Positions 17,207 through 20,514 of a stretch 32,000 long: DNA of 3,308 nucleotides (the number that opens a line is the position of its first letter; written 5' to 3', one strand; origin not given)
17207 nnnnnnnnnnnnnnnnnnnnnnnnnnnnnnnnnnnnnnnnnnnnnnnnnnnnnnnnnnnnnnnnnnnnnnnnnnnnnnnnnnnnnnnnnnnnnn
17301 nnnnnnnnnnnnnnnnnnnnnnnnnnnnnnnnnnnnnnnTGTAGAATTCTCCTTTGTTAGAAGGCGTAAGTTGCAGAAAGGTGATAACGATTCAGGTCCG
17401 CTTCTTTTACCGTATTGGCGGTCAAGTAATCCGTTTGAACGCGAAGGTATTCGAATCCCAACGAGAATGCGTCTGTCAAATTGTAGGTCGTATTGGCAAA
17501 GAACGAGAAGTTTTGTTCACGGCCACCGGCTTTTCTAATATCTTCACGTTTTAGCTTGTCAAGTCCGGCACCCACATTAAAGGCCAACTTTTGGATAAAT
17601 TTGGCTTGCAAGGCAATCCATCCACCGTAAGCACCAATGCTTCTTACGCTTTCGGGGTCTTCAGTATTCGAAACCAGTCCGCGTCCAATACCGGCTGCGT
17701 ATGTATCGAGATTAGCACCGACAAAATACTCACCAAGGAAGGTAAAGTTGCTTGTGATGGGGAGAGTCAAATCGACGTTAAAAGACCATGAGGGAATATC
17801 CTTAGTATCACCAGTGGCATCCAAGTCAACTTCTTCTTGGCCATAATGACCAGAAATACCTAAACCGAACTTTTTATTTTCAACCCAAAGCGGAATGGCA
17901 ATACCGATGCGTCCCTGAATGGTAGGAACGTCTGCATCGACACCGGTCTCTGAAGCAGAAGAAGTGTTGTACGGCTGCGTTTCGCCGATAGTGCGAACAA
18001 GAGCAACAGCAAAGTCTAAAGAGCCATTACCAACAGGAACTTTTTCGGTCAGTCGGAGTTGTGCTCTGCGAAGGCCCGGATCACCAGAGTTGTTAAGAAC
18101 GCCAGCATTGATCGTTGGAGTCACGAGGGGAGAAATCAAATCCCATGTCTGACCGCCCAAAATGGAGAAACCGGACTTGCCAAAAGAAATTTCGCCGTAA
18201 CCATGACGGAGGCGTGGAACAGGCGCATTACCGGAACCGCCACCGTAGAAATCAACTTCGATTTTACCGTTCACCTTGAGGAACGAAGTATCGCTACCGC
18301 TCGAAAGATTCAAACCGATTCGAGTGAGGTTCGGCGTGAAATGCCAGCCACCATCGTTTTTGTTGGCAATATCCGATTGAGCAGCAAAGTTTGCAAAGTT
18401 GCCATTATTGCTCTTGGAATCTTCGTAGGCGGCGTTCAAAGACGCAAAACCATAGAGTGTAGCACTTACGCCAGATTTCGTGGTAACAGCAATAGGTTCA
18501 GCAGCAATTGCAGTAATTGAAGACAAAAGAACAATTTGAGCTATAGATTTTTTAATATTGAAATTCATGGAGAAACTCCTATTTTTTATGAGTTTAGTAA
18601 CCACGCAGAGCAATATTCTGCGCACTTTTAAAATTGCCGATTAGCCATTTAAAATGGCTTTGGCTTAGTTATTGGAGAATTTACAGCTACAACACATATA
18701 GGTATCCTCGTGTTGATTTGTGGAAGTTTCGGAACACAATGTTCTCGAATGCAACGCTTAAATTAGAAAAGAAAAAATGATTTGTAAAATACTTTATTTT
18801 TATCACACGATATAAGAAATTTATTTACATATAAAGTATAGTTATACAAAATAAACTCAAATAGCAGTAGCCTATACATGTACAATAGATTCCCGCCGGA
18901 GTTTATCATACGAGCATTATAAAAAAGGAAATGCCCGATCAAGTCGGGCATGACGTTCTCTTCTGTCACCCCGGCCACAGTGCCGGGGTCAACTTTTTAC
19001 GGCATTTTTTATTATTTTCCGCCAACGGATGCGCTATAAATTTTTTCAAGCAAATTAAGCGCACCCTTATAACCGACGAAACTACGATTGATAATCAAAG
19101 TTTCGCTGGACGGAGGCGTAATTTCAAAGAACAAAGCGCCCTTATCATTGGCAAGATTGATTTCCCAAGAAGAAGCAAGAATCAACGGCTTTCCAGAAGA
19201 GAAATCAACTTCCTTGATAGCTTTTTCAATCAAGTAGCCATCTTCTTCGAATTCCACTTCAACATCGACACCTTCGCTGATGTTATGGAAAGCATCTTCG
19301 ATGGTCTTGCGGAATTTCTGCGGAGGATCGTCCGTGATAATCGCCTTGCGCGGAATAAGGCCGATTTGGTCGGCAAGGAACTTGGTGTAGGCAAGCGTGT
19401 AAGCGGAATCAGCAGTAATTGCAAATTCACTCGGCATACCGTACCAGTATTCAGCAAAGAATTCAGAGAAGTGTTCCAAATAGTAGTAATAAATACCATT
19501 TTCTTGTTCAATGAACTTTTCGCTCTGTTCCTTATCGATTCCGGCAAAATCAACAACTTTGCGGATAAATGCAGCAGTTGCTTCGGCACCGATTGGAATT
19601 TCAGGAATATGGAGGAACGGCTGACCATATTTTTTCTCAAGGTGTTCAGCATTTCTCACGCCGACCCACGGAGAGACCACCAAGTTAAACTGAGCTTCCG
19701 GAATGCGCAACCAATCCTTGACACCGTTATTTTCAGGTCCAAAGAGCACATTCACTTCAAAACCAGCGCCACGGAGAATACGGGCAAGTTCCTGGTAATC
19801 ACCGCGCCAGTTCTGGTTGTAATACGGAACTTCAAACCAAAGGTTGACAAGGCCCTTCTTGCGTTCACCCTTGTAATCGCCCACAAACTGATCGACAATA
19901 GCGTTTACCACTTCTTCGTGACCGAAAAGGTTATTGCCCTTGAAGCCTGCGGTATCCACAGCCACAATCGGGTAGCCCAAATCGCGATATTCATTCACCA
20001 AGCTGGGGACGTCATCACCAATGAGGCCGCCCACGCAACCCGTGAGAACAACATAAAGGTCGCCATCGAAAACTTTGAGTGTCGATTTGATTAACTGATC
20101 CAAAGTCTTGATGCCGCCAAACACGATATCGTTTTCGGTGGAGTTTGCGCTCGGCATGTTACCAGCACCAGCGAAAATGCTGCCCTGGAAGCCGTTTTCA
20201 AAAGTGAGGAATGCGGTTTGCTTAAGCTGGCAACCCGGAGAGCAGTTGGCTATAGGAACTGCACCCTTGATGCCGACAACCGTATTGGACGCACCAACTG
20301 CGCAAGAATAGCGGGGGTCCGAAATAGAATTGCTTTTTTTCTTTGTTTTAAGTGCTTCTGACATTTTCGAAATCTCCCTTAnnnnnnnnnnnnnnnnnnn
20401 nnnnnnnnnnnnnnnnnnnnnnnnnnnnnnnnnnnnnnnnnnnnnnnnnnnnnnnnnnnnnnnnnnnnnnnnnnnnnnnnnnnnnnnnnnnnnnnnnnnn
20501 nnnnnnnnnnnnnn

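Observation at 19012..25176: Nitrogenase-like set 2 (H-alpha-beta) is divergent from a NifX-like, GNAT and CysK-like operon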

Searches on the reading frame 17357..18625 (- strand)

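Call 4: search_protein_families(library=pfam, proteins=[window:17357-18625:-], max_evalue=0.01)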
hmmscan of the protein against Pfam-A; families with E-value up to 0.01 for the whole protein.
window:17357-18625:- (422 aa): 1 family
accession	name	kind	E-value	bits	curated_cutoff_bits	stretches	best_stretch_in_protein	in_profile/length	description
PF13505.12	OMP_b-brl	-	0.00046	20.9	28.7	1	246-422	13-175/175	Outer membrane protein beta-barrel domain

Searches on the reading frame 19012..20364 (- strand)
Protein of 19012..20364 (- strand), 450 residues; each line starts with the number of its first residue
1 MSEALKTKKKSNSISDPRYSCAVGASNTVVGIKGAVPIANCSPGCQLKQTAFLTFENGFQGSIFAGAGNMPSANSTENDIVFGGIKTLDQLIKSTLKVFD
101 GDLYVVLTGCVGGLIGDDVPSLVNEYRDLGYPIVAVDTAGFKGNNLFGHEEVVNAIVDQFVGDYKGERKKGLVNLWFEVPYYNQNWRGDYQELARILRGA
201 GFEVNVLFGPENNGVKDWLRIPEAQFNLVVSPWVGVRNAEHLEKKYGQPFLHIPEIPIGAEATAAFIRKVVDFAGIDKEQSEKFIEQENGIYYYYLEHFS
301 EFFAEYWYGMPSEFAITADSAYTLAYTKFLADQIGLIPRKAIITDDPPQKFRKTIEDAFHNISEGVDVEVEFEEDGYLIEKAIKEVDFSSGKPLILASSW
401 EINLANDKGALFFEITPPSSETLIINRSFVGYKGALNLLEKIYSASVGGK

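Call 4: search_protein_families(library=pfam, proteins=[window:19012-20364:-], max_evalue=0.01)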
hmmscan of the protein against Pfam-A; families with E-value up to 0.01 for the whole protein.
window:19012-20364:- (450 aa): 1 family
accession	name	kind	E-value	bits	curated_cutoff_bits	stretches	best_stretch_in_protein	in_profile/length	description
PF00148.24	Oxidored_nitro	-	9.8e-61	206.2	28.6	1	21-445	2-397/399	Nitrogenase component 1 type Oxidoreductase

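Call 7: search_protein_families(library=ncbifam, proteins=[window:19012-20364:-], max_evalue=0.001)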
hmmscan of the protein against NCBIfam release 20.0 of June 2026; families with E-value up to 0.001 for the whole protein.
window:19012-20364:- (450 aa): 16 families
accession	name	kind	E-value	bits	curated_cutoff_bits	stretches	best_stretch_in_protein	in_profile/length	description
TIGR01862.1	N2-ase-Ialpha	subfamily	3.5e-24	85.3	486.05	1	21-299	36-312/444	nitrogenase component I subunit alpha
TIGR01278.1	DPOR_BchB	equivalog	1.9e-22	79.8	490.35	1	83-445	68-416/512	ferredoxin:protochlorophyllide reductase (ATP-dependent) subunit B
TIGR01283.1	nifE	equivalog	1.6e-18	66.6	505.1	1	73-300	94-322/459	nitrogenase iron-molybdenum cofactor biosynthesis protein NifE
TIGR01282.1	nifD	equivalog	2.3e-18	66.1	653.55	1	21-293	50-323/466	nitrogenase molybdenum-iron protein alpha chain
TIGR01286.1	nifK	equivalog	8.5e-18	64.1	427.3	2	21-209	69-255/516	nitrogenase molybdenum-iron protein subunit beta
TIGR01284.1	alt_nitrog_alph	subfamily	1.7e-17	63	512.8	1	70-300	94-320/457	nitrogenase subunit alpha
TIGR02932.1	vnfK_nitrog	equivalog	2e-16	59.9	873.95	1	8-444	3-438/457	V-containing nitrogenase subunit beta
NF002789.0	PRK02910.1-3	equivalog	5e-16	58.6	509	1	87-446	71-426/535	ferredoxin:protochlorophyllide reductase (ATP-dependent) subunit B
TIGR02931.1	anfK_nitrog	equivalog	3.8e-14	52.2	853.85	1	8-442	6-440/461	Fe-only nitrogenase subunit beta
NF011047.0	PRK14477.1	equivalog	9.7e-13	46.8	1229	1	76-272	88-282/917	bifunctional nitrogenase iron-molybdenum cofactor biosynthesis protein NifEN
TIGR02014.1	BchZ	equivalog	1.4e-12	47.3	529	1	23-340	12-309/468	chlorophyllide a reductase subunit Z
TIGR01860.1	VNFD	equivalog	4e-12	45.5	823.1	1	72-303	98-325/461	nitrogenase vanadium-iron protein, alpha chain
NF002790.0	PRK02910.1-4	equivalog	1.9e-11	43.3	912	1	90-333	75-318/530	ferredoxin:protochlorophyllide reductase (ATP-dependent) subunit B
TIGR01861.1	ANFD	equivalog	4.9e-11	41.8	873.8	1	74-299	101-322/513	nitrogenase iron-iron protein, alpha chain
TIGR01285.1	nifN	equivalog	1.8e-08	33.8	326.8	1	7-175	5-173/433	nitrogenase iron-molybdenum cofactor biosynthesis protein NifN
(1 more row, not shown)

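Call 46: search_solved_structures(query=window:19012-20364:-, max_evalue=1e-15, show_alignments=1)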
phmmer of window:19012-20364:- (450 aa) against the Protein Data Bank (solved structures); distinct sequences matched with E-value up to 1e-15: 2.
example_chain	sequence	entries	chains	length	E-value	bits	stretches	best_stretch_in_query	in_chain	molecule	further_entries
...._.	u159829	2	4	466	2.1e-150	505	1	9-448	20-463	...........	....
1mio_B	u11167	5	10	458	3.2e-18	69.2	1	14-444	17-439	NITROGENASE MOLYBDENUM IRON PROTEIN (BETA CHAIN) | Nitrogenase molybdenum-iron protein beta chain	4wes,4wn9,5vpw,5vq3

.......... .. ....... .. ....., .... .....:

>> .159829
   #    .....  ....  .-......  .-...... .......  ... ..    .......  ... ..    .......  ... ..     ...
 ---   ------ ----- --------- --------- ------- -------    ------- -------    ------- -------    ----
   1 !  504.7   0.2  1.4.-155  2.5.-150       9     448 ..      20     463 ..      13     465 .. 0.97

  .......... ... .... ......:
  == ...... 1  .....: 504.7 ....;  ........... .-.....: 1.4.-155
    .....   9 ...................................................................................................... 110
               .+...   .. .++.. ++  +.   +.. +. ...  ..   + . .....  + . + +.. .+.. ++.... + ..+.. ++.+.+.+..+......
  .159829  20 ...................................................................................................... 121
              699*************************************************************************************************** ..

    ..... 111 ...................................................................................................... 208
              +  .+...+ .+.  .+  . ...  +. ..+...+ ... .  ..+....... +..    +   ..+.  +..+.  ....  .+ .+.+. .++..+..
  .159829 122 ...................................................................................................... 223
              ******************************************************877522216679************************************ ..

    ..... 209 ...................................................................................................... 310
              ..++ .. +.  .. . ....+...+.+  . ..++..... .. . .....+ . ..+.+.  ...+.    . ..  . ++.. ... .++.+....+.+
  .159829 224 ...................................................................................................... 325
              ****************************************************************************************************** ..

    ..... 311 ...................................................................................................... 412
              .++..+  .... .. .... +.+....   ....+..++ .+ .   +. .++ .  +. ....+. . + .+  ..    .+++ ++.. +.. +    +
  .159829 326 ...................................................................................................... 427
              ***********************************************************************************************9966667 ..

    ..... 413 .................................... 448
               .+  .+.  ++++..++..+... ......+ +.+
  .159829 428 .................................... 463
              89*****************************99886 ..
